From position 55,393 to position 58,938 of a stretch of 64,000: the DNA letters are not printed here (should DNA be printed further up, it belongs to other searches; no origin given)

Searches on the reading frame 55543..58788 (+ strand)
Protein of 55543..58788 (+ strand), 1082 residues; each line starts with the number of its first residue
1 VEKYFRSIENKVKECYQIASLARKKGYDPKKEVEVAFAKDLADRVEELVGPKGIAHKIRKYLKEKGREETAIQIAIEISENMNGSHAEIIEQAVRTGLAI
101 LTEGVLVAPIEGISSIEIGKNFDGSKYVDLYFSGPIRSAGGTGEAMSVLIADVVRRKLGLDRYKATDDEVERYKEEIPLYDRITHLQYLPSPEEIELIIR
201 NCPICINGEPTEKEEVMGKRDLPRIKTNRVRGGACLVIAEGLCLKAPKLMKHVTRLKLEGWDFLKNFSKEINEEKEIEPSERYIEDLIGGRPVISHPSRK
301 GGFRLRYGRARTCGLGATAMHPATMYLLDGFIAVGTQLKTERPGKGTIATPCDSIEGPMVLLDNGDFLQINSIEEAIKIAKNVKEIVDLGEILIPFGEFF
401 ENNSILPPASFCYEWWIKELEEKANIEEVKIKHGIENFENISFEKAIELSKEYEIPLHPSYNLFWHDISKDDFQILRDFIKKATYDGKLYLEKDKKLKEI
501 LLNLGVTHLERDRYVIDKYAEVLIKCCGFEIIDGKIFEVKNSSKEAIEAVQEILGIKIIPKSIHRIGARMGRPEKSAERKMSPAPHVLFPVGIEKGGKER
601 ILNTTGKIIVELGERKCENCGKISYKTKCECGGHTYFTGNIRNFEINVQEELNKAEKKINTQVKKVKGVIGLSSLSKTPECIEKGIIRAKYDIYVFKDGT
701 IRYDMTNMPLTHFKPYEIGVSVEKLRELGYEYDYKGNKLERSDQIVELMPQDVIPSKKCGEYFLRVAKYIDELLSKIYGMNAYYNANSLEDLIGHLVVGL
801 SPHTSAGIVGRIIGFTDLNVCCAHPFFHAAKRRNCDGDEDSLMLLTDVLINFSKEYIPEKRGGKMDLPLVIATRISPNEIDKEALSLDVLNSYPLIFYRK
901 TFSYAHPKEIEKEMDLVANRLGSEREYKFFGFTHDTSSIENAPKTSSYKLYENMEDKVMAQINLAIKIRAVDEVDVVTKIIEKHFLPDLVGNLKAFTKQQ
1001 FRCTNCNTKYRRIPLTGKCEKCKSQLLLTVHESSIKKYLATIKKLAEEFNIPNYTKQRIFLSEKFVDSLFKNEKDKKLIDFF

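Call 19: find_homologous_proteins(query=window:55543-58788:+, max_evalue=1e-50)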
Query window:55543-58788:+ (1082 aa): 7947 proteins with E <= 1e-50 among 8000 candidates; the best 120 are listed.
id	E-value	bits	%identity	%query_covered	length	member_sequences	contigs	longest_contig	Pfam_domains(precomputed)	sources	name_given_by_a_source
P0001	0.0e+0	2286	91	100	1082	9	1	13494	PF03833.20,PF24844.2,PF24846.2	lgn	-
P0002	0.0e+0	2208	88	100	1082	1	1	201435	PF03833.20,PF24844.2,PF24846.2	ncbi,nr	ncbi:MAG: DNA polymerase II large subunit [Thermoplasmatales archaeon]|nr:DNA polymerase II large su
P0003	0.0e+0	2188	86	100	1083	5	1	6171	PF03833.20,PF24844.2,PF24846.2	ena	-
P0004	0.0e+0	1911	75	100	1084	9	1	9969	PF03833.20,PF24844.2,PF24846.2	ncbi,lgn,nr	ncbi:MAG: DNA polymerase II large subunit [Thermoplasmata archaeon]|nr:MAG: DNA polymerase II large 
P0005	0.0e+0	1910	76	100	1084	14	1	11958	PF03833.20,PF24844.2,PF24846.2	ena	-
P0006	0.0e+0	1910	75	100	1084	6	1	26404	PF03833.20,PF24844.2,PF24846.2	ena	-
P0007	0.0e+0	1887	74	100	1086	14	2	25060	PF03833.20,PF24844.2,PF24846.2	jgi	-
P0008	0.0e+0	1881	75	100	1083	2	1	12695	PF03833.20,PF24844.2,PF24846.2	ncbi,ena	-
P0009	0.0e+0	1865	73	100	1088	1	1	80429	PF03833.20,PF24844.2,PF24846.2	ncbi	-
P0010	0.0e+0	1863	73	100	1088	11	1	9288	PF03833.20,PF24844.2,PF24846.2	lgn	-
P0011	0.0e+0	1859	74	99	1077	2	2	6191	PF03833.20,PF24844.2,PF24846.2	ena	-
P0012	0.0e+0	1830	73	99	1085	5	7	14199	PF03833.20,PF24844.2,PF24846.2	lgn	-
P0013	0.0e+0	1785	70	100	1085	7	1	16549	PF03833.20,PF24844.2,PF24846.2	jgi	-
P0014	0.0e+0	1764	70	100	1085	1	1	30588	PF03833.20,PF24844.2,PF24846.2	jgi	-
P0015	0.0e+0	1756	69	100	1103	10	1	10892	PF03833.20,PF24844.2,PF24846.2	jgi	-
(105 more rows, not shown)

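Call 20: find_encoding_contigs(protein=P0002, flank=10000, max_places=3)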
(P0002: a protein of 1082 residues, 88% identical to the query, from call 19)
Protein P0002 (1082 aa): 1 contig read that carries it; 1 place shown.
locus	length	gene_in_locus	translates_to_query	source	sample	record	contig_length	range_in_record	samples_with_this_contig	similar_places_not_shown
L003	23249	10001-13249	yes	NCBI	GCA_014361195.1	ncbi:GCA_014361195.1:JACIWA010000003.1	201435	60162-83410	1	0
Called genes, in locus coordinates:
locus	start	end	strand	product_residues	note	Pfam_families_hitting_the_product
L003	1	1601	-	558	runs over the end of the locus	PF00749:tRNA-synt_1c, PF03950:tRNA-synt_1c_C, PF20974:tRNA-synt_1c_C2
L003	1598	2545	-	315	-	PF00348:polyprenyl_synt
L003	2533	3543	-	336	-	PF01070:FMN_dh, PF00478:IMPDH (weak)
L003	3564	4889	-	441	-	PF07690:MFS_1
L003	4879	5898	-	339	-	PF01259:SAICAR_synt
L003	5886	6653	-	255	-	PF00696:AA_kinase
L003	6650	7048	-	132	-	PF01989:AcnX_swivel_put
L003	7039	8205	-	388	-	PF04412:AcnX, PF28403:AcnX_2nd, PF28406:AcnX_3rd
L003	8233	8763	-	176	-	PF00013:KH_1 (weak), PF21800:KH_KRR1_2nd, PF22891:KH_PNO1_2nd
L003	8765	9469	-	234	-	PF01163:RIO1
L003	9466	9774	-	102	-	PF01176:eIF-1a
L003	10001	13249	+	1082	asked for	PF03833:PolC_DP2_N, PF24844:PolC_DP2_central, PF24846:PolC_DP2_cat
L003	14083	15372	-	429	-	PF01336:tRNA_anti-codon, PF00152:tRNA-synt_2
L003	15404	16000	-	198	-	PF07758:DUF1614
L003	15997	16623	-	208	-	PF00702:Hydrolase, PF06888:Put_Phosphatase (faint), PF08282:Hydrolase_3, PF12710:HAD, PF13419:HAD_2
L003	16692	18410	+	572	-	PF00009:GTP_EFTU, PF01926:MMR_HSR1 (weak), PF03144:GTP_EFTU_D2, PF11987:IF-2, PF14578:GTP_EFTU_D4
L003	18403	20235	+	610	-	PF00270:DEAD, PF04851:ResIII, PF06733:DEAD_2, PF06777:HBB, PF13307:Helicase_C_2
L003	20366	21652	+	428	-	PF00579:tRNA-synt_1b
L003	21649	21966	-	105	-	-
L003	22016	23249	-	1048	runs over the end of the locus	PF00630:Filamin (faint), PF10670:DUF4198 (faint), PF20598:DUF6795 (faint), PF13620:CarboxypepD_reg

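Call 21: find_encoding_contigs(protein=P0006, flank=10000, max_places=3)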
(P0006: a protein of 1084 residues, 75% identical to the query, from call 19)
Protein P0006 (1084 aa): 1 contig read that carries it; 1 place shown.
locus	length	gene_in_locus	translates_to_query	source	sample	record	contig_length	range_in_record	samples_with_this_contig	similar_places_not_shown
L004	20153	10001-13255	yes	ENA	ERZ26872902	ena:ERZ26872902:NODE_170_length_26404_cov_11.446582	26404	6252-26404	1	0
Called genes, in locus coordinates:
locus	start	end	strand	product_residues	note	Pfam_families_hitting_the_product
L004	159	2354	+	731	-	PF00708:Acylphosphatase, PF07503:zf-HYPF, PF01300:Sua5_yciO_yrdC, PF17788:HypF_C, PF00814:TsaD (faint), PF22521:HypF_C_2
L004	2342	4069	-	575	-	PF04068:Fer4_RLI, PF12837:Fer4_6 (faint), PF14697:Fer4_21 (weak), PF00037:Fer4, PF02463:SMC_N, PF13175:AAA_15 (faint), PF00005:ABC_tran, PF00005:ABC_tran, +2 more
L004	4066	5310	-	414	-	PF02629:CoA_binding, PF13380:CoA_binding_2, PF13607:Succ_CoA_lig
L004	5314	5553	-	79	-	PF05239:PRC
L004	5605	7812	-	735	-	PF02359:CDC48_N, PF02933:CDC48_2, PF00004:AAA, PF05496:RuvB_N (weak), PF07724:AAA_2 (weak), PF17862:AAA_lid_3, PF00004:AAA, PF17862:AAA_lid_3, +23 more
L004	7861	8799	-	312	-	PF03773:ArsP_1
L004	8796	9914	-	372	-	PF04282:DUF438, PF01814:Hemerythrin, PF13596:PAS_10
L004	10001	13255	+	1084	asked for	PF03833:PolC_DP2_N, PF24844:PolC_DP2_central, PF24846:PolC_DP2_cat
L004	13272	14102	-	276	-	-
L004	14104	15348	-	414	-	PF01336:tRNA_anti-codon (faint), PF21473:OB_Ssb-like (faint)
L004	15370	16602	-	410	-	PF00483:NTP_transferase, PF12804:NTP_transf_3, PF01066:CDP-OH_P_transf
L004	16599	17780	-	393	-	PF07994:NAD_binding_5, PF01658:Inos-1-P_synth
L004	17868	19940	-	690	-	PF22745:Nlig-Ia, PF01653:DNA_ligase_aden, PF03120:OB_DNA_ligase, PF03119:DNA_ligase_ZBD, PF12826:HHH_2, PF14520:HHH_5, PF00533:BRCT, PF12738:PTCB-BRCT, +3 more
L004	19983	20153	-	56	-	?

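Call 22: find_encoding_contigs(protein=P0009, flank=10000, max_places=3)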
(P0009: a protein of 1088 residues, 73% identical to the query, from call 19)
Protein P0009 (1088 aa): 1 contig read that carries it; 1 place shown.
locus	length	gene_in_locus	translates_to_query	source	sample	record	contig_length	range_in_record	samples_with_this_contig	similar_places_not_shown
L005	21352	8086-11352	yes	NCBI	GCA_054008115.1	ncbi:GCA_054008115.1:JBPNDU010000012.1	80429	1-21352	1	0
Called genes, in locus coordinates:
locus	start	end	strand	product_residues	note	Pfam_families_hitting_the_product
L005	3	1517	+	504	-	?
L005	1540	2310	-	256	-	PF00590:TP_methylase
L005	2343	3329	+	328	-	PF18093:Trm5_N, PF25133:TYW2_N_2 (weak), PF01596:Methyltransf_3 (faint), PF02475:TRM5-TYW2_MTfase, PF05175:MTS (weak), PF06325:PrmA (weak), PF13847:Methyltransf_31 (weak)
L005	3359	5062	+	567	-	PF01095:Pectinesterase (weak), PF22842:Pel9A-like_beta_helix (weak), PF05048:NosD (weak), PF13229:Beta_helix, PF05048:NosD, PF13229:Beta_helix, PF05048:NosD, PF13229:Beta_helix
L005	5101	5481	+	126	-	PF00252:Ribosomal_L16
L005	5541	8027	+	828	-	PF00963:Cohesin, PF07495:Y_Y_Y, PF17803:Cadherin_4, PF17892:Cadherin_5, PF17963:Big_9, PF00801:PKD (weak), PF13639:zf-RING_2 (weak), PF14446:Prok-RING_1 (weak), +2 more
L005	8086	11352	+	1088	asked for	PF03833:PolC_DP2_N, PF24844:PolC_DP2_central, PF24846:PolC_DP2_cat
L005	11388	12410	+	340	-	PF04055:Radical_SAM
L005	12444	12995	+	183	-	PF01862:PvlArgDC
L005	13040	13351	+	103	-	PF21715:CggR_N (weak), PF13412:HTH_24 (weak)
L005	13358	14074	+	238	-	PF01066:CDP-OH_P_transf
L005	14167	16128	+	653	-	PF01966:HD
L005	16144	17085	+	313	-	-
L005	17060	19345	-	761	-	PF05048:NosD, PF22842:Pel9A-like_beta_helix, PF13229:Beta_helix, PF05048:NosD, PF13229:Beta_helix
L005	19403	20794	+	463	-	PF03417:AAT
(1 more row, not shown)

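Call 25: find_encoding_contigs(protein=P0001, flank=10000, max_places=4)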
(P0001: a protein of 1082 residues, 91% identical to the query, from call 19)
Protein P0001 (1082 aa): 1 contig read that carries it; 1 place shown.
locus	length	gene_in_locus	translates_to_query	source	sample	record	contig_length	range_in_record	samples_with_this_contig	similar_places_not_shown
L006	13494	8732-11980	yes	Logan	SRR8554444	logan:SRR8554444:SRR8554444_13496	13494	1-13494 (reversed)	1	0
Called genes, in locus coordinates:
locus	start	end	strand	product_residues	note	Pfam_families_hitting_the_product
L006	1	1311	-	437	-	?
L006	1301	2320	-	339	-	PF01259:SAICAR_synt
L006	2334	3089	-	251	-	PF00696:AA_kinase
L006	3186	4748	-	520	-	PF02384:N6_Mtase, PF05175:MTS (weak), PF13489:Methyltransf_23, PF08241:Methyltransf_11 (weak), PF13649:Methyltransf_25, PF13847:Methyltransf_31 (weak), PF07669:Eco57I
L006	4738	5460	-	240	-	-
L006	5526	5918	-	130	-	PF01989:AcnX_swivel_put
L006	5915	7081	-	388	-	PF04412:AcnX, PF28403:AcnX_2nd, PF28406:AcnX_3rd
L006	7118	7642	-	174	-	PF00013:KH_1 (weak), PF21800:KH_KRR1_2nd, PF22891:KH_PNO1_2nd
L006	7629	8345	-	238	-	PF01163:RIO1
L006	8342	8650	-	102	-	PF01176:eIF-1a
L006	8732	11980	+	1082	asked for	PF03833:PolC_DP2_N, PF24844:PolC_DP2_central, PF24846:PolC_DP2_cat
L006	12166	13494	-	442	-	?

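Call 26: find_encoding_contigs(protein=P0003, flank=10000, max_places=4)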
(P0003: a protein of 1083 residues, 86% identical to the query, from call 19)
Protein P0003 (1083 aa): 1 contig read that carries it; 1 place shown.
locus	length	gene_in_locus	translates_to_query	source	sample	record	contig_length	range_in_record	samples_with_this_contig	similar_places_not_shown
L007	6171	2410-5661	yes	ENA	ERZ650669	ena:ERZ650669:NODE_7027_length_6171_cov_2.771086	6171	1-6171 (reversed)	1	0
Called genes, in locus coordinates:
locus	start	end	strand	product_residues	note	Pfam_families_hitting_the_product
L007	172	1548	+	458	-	PF00209:SNF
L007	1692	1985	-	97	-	-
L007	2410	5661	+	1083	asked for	PF03833:PolC_DP2_N, PF24844:PolC_DP2_central, PF24846:PolC_DP2_cat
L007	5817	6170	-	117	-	?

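Call 29: find_homologous_proteins(query=L003:14086-15372:-, max_evalue=1e-100)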
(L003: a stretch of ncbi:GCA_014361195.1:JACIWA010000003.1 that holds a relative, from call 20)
Query L003:14086-15372:- (429 aa): 2686 proteins with E <= 1e-100 among 8000 candidates; the best 120 are listed.
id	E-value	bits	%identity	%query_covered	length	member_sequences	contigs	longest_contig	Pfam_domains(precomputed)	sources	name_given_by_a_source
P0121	2.3e-262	888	89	100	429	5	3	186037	PF01336.32,PF00152.26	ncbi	ncbi:MAG: aspartate--tRNA(Asn) ligase [Candidatus Thermoplasmatota archaeon]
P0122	2.0e-260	882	89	100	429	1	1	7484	PF01336.32,PF00152.26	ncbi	-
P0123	1.1e-258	876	88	100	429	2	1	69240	PF01336.32,PF00152.26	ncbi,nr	ncbi:MAG: aspartate--tRNA(Asn) ligase [Thermoplasmatales archaeon]|nr:aspartate--tRNA(Asn) ligase [T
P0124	8.2e-230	781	78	100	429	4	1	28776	PF01336.32,PF00152.26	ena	-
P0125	9.2e-230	781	78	100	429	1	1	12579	PF01336.32,PF00152.26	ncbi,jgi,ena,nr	ncbi:MAG: aspartate--tRNA(Asn) ligase [Thermoplasmata archaeon]|nr:MAG: aspartate--tRNA(Asn) ligase 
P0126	5.7e-228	775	77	100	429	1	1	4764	PF01336.32,PF00152.26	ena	-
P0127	2.6e-226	769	78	100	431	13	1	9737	PF01336.32,PF00152.26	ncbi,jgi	-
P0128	3.4e-226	769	78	100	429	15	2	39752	PF01336.32,PF00152.26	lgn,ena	-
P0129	3.6e-226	769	78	100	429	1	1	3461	PF01336.32,PF00152.26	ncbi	-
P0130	5.3e-226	768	77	100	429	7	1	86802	PF01336.32,PF00152.26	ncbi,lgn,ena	-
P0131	4.6e-225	765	78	98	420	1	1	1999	PF01336.32,PF00152.26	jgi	-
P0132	5.3e-225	765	77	100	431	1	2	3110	PF01336.32,PF00152.26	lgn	-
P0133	2.2e-223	760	76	100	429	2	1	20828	PF01336.32,PF00152.26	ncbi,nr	ncbi:MAG TPA: aspartate--tRNA(Asn) ligase [Thermoplasmatales archaeon]|nr:aspartate--tRNA(Asn) ligas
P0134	8.0e-220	748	76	100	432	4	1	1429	PF01336.32,PF00152.26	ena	-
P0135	1.2e-219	747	76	100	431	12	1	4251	PF01336.32,PF00152.26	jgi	-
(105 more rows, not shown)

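Call 30: find_encoding_contigs(protein=P0121, flank=10000, max_places=5)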
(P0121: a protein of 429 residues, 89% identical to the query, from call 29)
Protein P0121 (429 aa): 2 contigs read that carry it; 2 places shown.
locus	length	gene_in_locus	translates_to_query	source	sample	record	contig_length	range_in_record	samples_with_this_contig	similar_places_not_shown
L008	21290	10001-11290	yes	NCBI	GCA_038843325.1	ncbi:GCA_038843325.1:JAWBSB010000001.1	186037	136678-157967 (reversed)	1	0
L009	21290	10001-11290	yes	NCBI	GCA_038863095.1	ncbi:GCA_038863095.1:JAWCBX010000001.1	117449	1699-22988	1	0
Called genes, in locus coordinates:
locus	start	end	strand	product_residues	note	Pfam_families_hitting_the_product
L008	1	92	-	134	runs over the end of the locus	-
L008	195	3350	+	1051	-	PF02369:Big_1 (faint), PF13620:CarboxypepD_reg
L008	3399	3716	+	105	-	-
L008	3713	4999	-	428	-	PF00579:tRNA-synt_1b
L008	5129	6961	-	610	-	PF00270:DEAD (weak), PF04851:ResIII (weak), PF06733:DEAD_2, PF06777:HBB, PF13307:Helicase_C_2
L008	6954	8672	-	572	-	PF00009:GTP_EFTU, PF01926:MMR_HSR1, PF03144:GTP_EFTU_D2, PF11987:IF-2, PF14578:GTP_EFTU_D4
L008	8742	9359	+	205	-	PF00702:Hydrolase, PF06888:Put_Phosphatase (faint), PF08282:Hydrolase_3, PF12710:HAD, PF13419:HAD_2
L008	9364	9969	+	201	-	PF07758:DUF1614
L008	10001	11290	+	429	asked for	PF01336:tRNA_anti-codon, PF00152:tRNA-synt_2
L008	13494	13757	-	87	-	PF09827:CRISPR_Cas2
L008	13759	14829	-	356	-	PF01867:Cas_Cas1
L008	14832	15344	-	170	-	PF01930:Cas_Cas4, PF12705:PDDEXK_1 (weak)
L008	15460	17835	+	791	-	PF01966:HD (weak), PF18182:mCpol (faint), PF18211:Csm1_B, PF22335:Cas10-Cmr2_palm2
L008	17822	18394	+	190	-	PF03750:Csm2_III-A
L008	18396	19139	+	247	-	PF03787:RAMPs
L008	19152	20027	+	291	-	PF03787:RAMPs, PF17953:Csm4_C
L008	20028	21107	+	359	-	PF03787:RAMPs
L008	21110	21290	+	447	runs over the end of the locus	-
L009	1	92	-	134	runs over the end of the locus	-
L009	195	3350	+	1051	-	PF02369:Big_1 (faint), PF13620:CarboxypepD_reg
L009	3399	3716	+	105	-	-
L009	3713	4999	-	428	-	PF00579:tRNA-synt_1b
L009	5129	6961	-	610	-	PF00270:DEAD (weak), PF04851:ResIII (weak), PF06733:DEAD_2, PF06777:HBB, PF13307:Helicase_C_2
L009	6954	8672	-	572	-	PF00009:GTP_EFTU, PF01926:MMR_HSR1, PF03144:GTP_EFTU_D2, PF11987:IF-2, PF14578:GTP_EFTU_D4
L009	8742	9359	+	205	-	PF00702:Hydrolase, PF06888:Put_Phosphatase (faint), PF08282:Hydrolase_3, PF12710:HAD, PF13419:HAD_2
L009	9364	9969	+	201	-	PF07758:DUF1614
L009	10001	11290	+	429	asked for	PF01336:tRNA_anti-codon, PF00152:tRNA-synt_2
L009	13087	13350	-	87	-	PF09827:CRISPR_Cas2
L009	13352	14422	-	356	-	PF01867:Cas_Cas1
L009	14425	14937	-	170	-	PF01930:Cas_Cas4, PF12705:PDDEXK_1 (weak)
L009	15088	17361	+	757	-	PF00270:DEAD, PF04851:ResIII (faint), PF00271:Helicase_C, PF22590:Cas3-like_C_2, PF18019:Cas3_HD (weak)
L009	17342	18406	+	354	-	-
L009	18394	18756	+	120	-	-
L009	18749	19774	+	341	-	PF01905:DevR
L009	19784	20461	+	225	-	-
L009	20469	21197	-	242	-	PF01881:Cas_Cas6_C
